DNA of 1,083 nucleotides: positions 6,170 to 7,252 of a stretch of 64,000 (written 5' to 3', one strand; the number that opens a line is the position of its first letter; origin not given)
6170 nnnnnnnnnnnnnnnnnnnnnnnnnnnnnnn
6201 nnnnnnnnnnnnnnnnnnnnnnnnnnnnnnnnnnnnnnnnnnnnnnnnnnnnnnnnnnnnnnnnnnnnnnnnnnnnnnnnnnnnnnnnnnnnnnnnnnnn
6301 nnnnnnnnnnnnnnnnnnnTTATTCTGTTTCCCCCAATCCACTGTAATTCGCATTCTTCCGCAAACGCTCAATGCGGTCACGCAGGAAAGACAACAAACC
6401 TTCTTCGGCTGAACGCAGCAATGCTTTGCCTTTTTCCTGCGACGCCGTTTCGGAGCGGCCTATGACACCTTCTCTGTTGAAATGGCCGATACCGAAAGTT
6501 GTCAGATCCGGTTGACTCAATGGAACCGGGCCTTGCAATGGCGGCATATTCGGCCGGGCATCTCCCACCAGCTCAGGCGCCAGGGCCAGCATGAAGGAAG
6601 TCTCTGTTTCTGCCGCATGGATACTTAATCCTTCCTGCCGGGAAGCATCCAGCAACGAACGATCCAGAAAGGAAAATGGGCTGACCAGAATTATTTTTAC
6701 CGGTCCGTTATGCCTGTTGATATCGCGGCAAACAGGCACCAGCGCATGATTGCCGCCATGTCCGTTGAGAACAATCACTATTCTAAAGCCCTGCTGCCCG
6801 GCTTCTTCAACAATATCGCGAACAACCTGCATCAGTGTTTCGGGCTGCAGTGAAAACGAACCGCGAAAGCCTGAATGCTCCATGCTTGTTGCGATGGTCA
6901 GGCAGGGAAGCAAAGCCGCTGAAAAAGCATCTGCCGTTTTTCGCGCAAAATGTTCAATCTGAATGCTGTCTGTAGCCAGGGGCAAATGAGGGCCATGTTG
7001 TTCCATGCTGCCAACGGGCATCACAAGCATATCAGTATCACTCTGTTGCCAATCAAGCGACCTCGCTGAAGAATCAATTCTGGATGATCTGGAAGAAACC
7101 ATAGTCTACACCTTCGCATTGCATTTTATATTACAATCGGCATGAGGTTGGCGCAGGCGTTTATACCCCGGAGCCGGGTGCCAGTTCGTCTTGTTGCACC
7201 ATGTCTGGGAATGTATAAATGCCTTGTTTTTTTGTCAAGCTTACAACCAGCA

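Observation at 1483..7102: Tightly coupled four-gene operon: creatininase-family amidohydrolase, Gfo/Idh/MocA oxidoreductase, fused DPD-like flavo-FeS reductase, Ldh_2 dehydrogenase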

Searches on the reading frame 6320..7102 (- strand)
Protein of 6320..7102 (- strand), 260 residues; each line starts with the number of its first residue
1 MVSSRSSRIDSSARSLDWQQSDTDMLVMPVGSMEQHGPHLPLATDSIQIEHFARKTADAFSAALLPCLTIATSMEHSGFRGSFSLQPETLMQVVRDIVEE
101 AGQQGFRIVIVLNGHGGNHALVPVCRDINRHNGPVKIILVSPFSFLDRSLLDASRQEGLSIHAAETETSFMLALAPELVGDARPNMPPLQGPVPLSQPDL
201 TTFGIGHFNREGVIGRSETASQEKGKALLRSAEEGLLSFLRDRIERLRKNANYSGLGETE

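Call 5: search_protein_families(library=pfam, proteins=[window:6320-7102:-], max_evalue=0.01)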
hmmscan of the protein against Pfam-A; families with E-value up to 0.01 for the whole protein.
window:6320-7102:- (260 aa): 1 family
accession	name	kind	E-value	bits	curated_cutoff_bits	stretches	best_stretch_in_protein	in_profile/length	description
PF02633.19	Creatininase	-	5.8e-55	186.7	31.3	1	20-239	12-237/238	Creatinine amidohydrolase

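Call 6: search_protein_families(library=ncbifam, proteins=[window:6320-7102:-], max_evalue=0.01)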
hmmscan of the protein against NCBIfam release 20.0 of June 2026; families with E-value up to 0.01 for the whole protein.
window:6320-7102:- (260 aa): 5 families
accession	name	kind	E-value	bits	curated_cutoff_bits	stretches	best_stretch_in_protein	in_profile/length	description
TIGR03964.1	mycofact_creat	equivalog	7.1e-31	107.5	172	1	22-238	12-215/228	mycofactocin biosynthesis peptidyl-dipeptidase MftE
TIGR04448.1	creatininase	equivalog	3.3e-30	105.6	235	1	21-237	12-239/246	creatininase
NF041098.2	diketo_inos_hlase_IolN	equivalog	3.9e-18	65.6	245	1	22-181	23-187/307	3-dehydro-scyllo-inosose hydrolase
NF033501.0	ArfB_arch_rifla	equivalog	4.8e-08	33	180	1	27-139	19-129/219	2-amino-5-formylamino-6-ribosylaminopyrimidin-4(3H)-one 5'-monophosphate deformylase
NF038374.1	omphalotin_tail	subfamily_domain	0.0017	18.3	34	0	87-112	2-27/40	omphalotin biosynthesis suicide methyltransferase/RiPP precursor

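Call 8: find_encoding_contigs(protein=window:6320-7102:-, flank=10000, max_places=6)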
Protein window:6320-7102:- (260 aa): no gene with exactly this product is on record in the collection.

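Call 26: search_solved_structures(query=window:6320-7102:-, max_evalue=0.001, show_alignments=3)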
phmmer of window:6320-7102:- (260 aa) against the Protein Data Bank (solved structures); distinct sequences matched with E-value up to 0.001: 8.
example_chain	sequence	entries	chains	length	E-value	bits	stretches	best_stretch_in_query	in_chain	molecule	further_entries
3no4_A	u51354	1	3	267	1.6e-18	70.3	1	24-122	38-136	creatinine amidohydrolase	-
3a6g_A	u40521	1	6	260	8.5e-18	67.9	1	25-243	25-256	Creatinine amidohydrolase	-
3a6e_A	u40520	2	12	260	3.2e-17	66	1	25-243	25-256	Creatinine amidohydrolase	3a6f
3a6j_A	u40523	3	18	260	4.1e-17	65.7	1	25-243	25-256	Creatinine amidohydrolase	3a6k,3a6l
1j2t_A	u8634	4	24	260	4.1e-17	65.7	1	25-243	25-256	creatinine amidohydrolase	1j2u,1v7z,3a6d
3a6h_A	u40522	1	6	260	9.5e-17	64.5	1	25-243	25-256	Creatinine amidohydrolase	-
1q3k_A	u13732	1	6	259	1.1e-16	64.2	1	25-237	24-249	creatininase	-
3lub_A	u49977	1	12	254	7.9e-12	48.3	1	20-236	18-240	Putative creatinine amidohydrolase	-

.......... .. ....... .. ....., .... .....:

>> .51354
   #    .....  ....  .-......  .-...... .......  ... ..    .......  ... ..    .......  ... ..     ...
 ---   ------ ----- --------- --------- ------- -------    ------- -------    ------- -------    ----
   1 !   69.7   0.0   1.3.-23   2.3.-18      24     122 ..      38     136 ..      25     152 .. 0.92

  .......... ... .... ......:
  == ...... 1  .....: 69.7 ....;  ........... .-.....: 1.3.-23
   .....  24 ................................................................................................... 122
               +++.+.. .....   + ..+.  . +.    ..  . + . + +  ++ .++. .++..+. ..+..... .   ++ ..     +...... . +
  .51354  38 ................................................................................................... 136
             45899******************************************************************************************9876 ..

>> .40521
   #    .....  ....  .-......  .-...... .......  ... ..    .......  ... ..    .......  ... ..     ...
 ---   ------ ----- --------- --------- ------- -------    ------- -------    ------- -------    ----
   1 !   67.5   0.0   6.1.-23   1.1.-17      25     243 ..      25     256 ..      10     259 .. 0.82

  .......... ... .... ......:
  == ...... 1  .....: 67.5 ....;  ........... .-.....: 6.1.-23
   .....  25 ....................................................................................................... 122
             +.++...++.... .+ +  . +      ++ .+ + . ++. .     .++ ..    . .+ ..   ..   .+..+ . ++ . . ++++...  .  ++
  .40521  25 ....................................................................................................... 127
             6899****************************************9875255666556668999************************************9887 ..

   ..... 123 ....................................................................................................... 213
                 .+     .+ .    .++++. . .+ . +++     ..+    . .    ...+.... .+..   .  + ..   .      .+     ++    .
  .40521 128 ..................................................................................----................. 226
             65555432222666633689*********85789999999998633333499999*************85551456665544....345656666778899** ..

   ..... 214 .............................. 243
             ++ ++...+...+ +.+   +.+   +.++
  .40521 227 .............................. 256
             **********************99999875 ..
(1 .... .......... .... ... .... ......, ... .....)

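Call 32: list_cluster_members(proteins=[window:6320-7102:-, window:5256-6320:-, window:2606-5263:-, window:1483-2583:-, window:7984-8997:-])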
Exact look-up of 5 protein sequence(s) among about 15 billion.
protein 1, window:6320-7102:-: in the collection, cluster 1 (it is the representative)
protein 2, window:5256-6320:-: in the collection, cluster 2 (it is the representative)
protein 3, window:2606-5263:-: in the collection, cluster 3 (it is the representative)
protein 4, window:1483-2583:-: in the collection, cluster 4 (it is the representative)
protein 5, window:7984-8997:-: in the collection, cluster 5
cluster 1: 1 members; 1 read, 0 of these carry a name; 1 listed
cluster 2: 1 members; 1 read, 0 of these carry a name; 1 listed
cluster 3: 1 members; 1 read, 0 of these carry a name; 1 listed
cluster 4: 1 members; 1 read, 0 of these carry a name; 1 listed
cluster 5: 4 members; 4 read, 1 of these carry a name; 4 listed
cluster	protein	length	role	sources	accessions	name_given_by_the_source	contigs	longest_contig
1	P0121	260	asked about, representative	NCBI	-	-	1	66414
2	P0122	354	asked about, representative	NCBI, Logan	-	-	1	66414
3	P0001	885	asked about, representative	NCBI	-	-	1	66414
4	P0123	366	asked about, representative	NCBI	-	-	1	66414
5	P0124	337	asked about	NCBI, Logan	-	-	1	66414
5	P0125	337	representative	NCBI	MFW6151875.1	MAG: glycoside hydrolase family 130 protein [Verrucomicrobiota bacterium]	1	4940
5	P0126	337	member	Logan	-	-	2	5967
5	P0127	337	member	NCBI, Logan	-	-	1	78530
